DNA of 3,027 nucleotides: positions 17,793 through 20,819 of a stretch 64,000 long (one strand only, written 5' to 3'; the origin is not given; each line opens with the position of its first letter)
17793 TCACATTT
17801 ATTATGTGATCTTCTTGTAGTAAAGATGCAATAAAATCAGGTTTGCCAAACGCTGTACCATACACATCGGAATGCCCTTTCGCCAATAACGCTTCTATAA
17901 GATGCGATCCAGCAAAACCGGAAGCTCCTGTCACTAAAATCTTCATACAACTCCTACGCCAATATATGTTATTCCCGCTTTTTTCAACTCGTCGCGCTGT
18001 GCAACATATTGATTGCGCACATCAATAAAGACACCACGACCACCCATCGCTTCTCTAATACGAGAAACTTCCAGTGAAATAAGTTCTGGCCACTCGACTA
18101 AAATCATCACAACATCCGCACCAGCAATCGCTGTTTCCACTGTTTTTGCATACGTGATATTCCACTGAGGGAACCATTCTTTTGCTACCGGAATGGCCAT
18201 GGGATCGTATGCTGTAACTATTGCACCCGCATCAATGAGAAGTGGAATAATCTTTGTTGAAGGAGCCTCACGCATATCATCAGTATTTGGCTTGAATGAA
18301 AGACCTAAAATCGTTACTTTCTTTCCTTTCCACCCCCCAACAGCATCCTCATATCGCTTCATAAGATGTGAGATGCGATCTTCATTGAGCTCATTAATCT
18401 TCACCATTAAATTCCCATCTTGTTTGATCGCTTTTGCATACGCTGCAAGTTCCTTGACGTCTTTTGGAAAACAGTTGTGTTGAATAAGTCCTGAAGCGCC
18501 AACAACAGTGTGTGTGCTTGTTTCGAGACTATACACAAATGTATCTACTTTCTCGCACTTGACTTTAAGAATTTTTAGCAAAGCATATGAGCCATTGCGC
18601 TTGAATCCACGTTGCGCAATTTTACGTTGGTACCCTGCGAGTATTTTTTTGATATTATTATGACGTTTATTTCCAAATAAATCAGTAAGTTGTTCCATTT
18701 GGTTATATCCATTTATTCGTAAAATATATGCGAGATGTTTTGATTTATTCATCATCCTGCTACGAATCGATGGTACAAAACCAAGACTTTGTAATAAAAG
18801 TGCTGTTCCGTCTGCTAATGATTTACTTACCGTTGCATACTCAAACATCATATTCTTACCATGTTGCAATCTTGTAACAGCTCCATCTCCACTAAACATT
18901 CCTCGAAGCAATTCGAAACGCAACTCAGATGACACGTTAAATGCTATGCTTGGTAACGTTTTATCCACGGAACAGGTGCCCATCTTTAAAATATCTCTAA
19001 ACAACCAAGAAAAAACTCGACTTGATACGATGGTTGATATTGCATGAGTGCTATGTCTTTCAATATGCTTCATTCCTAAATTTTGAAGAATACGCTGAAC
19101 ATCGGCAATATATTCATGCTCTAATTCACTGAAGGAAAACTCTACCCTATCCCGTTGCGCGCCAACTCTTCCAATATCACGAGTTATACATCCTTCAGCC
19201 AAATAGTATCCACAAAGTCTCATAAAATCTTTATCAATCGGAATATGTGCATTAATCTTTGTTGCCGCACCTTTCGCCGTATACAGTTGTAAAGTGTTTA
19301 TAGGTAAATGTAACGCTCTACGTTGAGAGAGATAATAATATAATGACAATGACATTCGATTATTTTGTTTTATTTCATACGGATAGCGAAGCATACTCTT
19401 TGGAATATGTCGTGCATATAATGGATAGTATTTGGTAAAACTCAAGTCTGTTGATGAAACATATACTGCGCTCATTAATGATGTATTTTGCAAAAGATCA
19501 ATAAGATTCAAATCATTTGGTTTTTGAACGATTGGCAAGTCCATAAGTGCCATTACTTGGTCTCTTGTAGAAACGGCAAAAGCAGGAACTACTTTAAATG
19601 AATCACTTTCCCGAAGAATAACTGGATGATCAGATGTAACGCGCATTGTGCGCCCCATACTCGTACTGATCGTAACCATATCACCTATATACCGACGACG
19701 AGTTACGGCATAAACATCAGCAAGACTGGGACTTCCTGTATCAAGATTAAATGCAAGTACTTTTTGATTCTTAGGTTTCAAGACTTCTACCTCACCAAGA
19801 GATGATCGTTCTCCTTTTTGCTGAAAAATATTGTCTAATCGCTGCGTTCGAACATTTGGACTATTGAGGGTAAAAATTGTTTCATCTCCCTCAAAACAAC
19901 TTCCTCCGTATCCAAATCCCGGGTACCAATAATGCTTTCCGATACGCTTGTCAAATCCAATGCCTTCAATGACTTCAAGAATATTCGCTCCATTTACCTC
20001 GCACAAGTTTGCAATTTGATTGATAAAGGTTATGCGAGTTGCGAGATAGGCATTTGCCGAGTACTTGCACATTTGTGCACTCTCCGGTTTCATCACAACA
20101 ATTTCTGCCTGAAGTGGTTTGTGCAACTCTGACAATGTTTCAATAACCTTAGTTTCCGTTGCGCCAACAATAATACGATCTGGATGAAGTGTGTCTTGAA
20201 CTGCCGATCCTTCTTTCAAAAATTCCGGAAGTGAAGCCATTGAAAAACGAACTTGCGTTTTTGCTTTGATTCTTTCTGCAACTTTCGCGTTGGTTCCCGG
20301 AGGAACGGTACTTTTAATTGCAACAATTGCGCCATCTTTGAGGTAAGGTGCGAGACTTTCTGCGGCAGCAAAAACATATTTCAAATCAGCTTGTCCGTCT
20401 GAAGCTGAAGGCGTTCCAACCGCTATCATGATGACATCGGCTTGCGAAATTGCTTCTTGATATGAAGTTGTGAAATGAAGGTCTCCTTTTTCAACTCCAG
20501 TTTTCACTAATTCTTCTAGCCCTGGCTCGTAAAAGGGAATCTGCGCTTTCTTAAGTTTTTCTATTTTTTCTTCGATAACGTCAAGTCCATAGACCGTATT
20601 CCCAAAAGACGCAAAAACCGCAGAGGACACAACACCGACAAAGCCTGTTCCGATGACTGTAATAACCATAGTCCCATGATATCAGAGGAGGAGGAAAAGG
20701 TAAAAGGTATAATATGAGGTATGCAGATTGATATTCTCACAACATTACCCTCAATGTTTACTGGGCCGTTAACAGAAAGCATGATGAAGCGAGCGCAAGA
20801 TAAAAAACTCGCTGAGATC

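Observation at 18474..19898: Full-length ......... intein inserted exactly at the catalytic cysteine of UDP-glucose 6-dehydrogenase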

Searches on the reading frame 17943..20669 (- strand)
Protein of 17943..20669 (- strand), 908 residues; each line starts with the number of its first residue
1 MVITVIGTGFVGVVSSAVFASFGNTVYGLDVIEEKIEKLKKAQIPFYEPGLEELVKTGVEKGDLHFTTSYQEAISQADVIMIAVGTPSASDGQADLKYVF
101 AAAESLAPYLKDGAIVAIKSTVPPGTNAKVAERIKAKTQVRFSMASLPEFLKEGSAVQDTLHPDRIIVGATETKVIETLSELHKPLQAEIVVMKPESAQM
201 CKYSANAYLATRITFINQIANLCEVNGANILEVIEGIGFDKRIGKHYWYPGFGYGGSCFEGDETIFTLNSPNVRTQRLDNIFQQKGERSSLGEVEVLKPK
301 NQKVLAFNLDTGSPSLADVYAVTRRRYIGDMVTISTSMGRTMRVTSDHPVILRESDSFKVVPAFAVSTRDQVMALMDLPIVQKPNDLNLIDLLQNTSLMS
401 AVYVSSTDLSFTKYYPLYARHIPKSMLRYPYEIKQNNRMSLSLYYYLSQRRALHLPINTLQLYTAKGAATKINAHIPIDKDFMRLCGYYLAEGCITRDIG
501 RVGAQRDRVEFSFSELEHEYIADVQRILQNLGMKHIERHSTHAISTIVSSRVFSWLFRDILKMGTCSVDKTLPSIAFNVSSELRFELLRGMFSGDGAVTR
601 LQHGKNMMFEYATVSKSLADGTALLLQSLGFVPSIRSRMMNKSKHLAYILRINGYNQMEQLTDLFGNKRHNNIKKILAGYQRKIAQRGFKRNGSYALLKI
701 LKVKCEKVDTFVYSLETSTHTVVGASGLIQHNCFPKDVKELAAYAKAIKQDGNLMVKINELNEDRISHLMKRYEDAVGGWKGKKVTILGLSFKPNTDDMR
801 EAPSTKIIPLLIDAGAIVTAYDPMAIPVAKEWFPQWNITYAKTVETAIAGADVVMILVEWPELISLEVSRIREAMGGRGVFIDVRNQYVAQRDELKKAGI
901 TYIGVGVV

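Call 4: search_protein_families(library=pfam, proteins=[window:17943-20669:-], max_evalue=0.1)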
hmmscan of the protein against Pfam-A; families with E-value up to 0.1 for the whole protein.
window:17943-20669:- (908 aa): 11 families
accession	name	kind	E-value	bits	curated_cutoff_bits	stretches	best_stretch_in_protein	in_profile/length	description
PF03721.20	UDPG_MGDP_dh_N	-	6.3e-61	205.6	27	1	1-182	1-187/187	UDP-glucose/GDP-mannose dehydrogenase family, NAD binding domain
PF03720.21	UDPG_MGDP_dh_C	-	7.8e-30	103.7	30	1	787-888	2-101/103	UDP-glucose/GDP-mannose dehydrogenase family, UDP binding domain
PF00984.24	UDPG_MGDP_dh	-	1.7e-28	99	25.4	1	196-267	1-72/94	UDP-glucose/GDP-mannose dehydrogenase family, central domain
PF14528.11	LAGLIDADG_3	-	2.2e-17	63.5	22.5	2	584-656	3-73/82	LAGLIDADG-like domain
PF03446.21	NAD_binding_2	-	1e-11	45.6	21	2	3-138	2-111/161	NAD binding domain of 6-phosphogluconate dehydrogenase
PF14890.11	Intein_splicing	-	4.4e-08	33.5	35.8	1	285-732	6-155/155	Intein splicing domain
PF03807.23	F420_oxidored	-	0.00082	20.4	21.6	0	3-90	2-73/94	NADP oxidoreductase coenzyme F420-dependent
PF02737.24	3HCDH_N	-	0.0019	18.6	22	1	3-83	2-85/180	3-hydroxyacyl-CoA dehydrogenase, NAD binding domain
PF01262.27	AlaDh_PNT_C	-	0.0065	16.3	23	1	3-89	31-105/214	Alanine dehydrogenase/PNT, C-terminal domain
PF16253.10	DUF4909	-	0.011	16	25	1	697-760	61-125/127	Domain of unknown function (DUF4909)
PF01210.29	NAD_Gly3P_dh_N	-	0.013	15.9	23.1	0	3-90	2-83/158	NAD-dependent glycerol-3-phosphate dehydrogenase N-terminus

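Call 5: search_protein_families(library=ncbifam, proteins=[window:17943-20669:-], max_evalue=0.1)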
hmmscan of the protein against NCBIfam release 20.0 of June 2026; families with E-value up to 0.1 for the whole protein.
window:17943-20669:- (908 aa): 25 families
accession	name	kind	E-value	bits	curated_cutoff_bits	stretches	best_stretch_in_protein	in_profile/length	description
NF047673.2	TeichurnBiosyTuaD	equivalog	3.9e-127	425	700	2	3-264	4-267/439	UDP-glucose 6-dehydrogenase TuaD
TIGR03026.1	NDP-sugDHase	subfamily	2.5e-125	418.5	189.8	2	1-273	1-279/413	nucleotide sugar dehydrogenase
NF041297.1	UDPGDh_AglM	equivalog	8.7e-93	311.6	670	2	1-264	1-274/429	UDP-glucose 6-dehydrogenase AglM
NF008286.0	PRK11064.1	equivalog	2.1e-49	168.3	459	2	2-271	5-279/420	UDP-N-acetyl-D-mannosamine dehydrogenase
NF040825.1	UDPMaNacDH_Arch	equivalog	1.5e-47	162.4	750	2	1-266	1-266/418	UDP-N-acetyl-D-mannosamine dehydrogenase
NF011631.0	PRK15057.1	equivalog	1.9e-36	126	757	1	1-302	1-297/388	UDP-glucose 6-dehydrogenase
NF045703.1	rSAM_Tes_intein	exception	2.8e-31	108.2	1700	1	296-737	198-615/1040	tetraether lipid synthase Tes, intein-containing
NF011303.0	PRK14715.1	equivalog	3.5e-25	87.3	1585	1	256-733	894-1377/1627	DNA-directed DNA polymerase II large subunit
NF011491.0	PRK14898.1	equivalog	6.4e-13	47.6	783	1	280-630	102-379/860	DNA-directed RNA polymerase subunit A''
NF011729.0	PRK15182.1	equivalog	6.8e-11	41.6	592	1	3-155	9-160/425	Vi polysaccharide biosynthesis UDP-N-acetylglucosamine C-6 dehydrogenase TviB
NF011302.0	PRK14714.1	equivalog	2e-08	32.3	1791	1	257-377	931-1055/1350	DNA-directed DNA polymerase II large subunit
TIGR01445.1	intein_Nterm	domain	6.8e-08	33.4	24.5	1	258-351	1-82/83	intein N-terminal splicing region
NF005852.0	PRK07773.1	equivalog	1.5e-06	26.8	780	1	549-666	578-695/886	replicative DNA helicase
NF038098.1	GyrA_w_intein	exception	0.00021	19.3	1850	1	514-682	260-430/1232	intein-containing DNA gyrase subunit A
TIGR03911.1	pyrrolys_PylD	equivalog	0.00085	18.5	150.05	1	4-80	149-222/266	3-methylornithyl-N6-L-lysine dehydrogenase PylD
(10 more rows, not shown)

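Call 25: find_encoding_contigs(protein=window:17943-20669:-, flank=3000, max_places=4)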
Protein window:17943-20669:- (908 aa): no gene with exactly this product is on record in the collection.
